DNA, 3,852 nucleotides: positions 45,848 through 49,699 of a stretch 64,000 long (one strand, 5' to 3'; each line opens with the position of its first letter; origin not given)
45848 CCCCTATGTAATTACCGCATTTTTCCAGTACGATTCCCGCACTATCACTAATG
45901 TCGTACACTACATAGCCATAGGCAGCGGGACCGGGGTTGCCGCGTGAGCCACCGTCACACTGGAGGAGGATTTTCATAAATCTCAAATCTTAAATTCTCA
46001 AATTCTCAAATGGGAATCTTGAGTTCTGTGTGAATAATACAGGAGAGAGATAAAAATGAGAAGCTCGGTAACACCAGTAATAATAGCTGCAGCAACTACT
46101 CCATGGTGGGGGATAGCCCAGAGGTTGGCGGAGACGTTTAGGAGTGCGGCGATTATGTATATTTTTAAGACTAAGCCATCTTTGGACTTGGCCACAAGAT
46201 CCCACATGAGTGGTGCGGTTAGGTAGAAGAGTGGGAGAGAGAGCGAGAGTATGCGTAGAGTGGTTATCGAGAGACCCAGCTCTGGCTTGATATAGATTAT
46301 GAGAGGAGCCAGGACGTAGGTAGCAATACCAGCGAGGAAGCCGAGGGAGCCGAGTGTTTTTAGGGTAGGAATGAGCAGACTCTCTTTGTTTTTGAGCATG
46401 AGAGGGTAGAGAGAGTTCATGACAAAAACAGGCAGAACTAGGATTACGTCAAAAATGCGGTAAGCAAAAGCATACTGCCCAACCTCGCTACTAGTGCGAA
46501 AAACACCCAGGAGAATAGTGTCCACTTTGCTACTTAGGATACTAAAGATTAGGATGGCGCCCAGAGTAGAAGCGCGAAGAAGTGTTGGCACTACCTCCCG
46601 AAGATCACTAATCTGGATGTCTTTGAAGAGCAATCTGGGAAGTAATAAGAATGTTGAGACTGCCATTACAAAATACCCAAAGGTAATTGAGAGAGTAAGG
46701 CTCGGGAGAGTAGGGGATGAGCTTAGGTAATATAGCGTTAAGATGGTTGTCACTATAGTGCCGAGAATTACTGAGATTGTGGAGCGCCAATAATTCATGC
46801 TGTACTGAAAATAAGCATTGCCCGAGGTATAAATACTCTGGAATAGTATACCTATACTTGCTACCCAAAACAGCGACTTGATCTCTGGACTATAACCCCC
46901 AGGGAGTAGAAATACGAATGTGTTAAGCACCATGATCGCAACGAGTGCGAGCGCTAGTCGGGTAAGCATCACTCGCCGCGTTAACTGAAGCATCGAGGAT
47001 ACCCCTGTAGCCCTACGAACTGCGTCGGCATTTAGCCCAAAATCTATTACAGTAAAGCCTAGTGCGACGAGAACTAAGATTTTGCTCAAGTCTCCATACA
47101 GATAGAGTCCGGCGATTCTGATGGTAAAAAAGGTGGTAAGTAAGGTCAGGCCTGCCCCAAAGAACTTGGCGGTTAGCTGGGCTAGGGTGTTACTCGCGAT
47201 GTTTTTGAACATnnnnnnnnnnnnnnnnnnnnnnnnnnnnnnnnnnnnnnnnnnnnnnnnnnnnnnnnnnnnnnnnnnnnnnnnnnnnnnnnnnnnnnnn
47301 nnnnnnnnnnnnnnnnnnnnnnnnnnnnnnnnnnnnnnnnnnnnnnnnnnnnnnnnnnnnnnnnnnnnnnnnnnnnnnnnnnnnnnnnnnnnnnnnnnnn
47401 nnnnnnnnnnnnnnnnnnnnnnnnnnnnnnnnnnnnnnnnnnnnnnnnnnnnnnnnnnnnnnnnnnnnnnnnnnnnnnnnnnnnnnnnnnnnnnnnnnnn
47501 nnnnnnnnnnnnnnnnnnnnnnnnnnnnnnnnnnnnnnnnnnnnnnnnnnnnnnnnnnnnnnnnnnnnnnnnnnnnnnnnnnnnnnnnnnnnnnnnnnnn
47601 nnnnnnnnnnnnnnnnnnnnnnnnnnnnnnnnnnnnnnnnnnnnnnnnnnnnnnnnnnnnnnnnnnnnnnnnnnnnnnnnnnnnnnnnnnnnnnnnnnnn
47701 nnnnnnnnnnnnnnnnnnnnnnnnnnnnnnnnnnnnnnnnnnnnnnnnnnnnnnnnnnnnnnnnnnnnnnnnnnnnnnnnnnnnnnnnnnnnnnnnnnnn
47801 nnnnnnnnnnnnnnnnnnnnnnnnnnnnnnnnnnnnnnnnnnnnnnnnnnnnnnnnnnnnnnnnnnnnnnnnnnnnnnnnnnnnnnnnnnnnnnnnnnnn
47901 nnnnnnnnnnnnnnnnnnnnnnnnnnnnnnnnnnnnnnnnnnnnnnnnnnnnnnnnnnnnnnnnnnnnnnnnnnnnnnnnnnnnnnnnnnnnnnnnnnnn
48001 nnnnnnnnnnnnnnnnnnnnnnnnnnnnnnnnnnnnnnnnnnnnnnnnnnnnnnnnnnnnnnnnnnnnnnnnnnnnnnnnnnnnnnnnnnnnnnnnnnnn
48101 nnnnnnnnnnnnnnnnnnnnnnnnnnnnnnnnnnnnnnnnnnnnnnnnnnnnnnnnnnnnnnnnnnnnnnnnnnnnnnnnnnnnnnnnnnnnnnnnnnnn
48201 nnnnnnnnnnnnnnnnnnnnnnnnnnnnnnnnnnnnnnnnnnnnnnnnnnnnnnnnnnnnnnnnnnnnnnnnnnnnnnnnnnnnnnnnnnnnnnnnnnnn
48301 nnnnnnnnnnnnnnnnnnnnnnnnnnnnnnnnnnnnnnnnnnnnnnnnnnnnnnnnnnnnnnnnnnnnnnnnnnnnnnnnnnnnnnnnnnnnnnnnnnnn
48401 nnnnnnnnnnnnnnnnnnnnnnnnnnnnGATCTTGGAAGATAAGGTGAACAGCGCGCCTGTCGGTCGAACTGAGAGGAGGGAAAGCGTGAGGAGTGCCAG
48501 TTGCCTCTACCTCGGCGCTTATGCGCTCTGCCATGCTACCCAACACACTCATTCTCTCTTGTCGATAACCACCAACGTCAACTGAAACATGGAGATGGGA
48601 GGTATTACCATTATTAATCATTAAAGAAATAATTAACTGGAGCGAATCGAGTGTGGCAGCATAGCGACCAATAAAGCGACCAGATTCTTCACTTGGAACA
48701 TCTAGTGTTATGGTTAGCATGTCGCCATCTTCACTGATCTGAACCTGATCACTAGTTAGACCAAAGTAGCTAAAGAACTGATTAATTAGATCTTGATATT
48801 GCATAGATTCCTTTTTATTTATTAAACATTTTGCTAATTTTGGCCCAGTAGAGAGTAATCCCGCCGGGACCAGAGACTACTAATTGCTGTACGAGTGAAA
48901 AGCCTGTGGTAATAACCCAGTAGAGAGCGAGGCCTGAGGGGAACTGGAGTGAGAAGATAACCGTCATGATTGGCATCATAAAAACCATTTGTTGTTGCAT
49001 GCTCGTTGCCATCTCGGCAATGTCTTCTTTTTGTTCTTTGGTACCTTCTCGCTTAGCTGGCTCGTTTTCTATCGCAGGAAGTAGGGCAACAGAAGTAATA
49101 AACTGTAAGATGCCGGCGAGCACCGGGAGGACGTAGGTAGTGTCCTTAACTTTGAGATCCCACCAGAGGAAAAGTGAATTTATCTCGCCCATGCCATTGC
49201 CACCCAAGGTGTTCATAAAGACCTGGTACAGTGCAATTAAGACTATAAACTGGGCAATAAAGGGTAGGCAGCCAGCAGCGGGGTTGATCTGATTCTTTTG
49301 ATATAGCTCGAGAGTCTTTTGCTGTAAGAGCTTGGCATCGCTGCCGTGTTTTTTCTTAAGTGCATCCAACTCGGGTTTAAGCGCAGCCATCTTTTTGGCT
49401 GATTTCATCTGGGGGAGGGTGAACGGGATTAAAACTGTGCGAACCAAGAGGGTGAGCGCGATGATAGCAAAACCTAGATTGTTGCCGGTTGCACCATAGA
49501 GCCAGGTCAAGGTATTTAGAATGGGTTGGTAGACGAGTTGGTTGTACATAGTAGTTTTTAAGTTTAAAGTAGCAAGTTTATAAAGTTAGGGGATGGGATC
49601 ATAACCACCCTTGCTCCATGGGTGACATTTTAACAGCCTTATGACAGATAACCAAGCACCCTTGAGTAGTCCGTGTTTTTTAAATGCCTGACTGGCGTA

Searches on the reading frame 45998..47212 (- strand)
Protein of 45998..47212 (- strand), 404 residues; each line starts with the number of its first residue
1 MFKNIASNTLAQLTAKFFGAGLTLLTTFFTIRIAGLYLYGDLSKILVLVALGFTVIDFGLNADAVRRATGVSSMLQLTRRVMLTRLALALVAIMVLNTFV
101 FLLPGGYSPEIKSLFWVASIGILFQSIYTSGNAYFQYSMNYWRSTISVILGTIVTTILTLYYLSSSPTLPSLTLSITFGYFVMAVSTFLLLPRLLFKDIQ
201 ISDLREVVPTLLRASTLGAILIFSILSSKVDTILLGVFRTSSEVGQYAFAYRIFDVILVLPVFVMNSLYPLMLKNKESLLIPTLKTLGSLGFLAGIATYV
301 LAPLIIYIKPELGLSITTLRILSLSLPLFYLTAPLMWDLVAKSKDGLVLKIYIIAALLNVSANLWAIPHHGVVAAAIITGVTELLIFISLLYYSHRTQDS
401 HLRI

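Call 27: search_protein_families(library=pfam, proteins=[window:45998-47212:-], max_evalue=0.001)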
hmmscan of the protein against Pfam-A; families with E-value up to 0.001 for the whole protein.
window:45998-47212:- (404 aa): 2 families
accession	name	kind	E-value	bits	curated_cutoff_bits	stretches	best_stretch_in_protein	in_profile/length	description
PF01943.22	Polysacc_synt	-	1.5e-09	38.2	28.2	1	6-274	2-272/274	Polysaccharide biosynthesis protein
PF13440.11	Polysacc_synt_3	-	2e-05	24.4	23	1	39-258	11-225/293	Polysaccharide biosynthesis protein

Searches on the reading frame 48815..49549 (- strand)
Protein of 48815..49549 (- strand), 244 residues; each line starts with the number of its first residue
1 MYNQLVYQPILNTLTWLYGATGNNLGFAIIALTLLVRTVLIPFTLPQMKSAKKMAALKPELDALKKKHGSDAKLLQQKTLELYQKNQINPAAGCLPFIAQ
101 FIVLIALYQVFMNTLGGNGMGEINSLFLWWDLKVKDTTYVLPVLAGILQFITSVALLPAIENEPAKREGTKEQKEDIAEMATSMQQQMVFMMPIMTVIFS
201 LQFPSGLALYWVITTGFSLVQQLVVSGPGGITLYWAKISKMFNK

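Call 28: search_protein_families(library=pfam, proteins=[window:48815-49549:-], max_evalue=0.001)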
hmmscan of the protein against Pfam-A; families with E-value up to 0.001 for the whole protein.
window:48815-49549:- (244 aa): 1 family
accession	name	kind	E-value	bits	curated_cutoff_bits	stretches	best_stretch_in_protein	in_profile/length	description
PF02096.25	60KD_IMP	-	1.5e-48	165.3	35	1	26-225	2-161/163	60Kd inner membrane protein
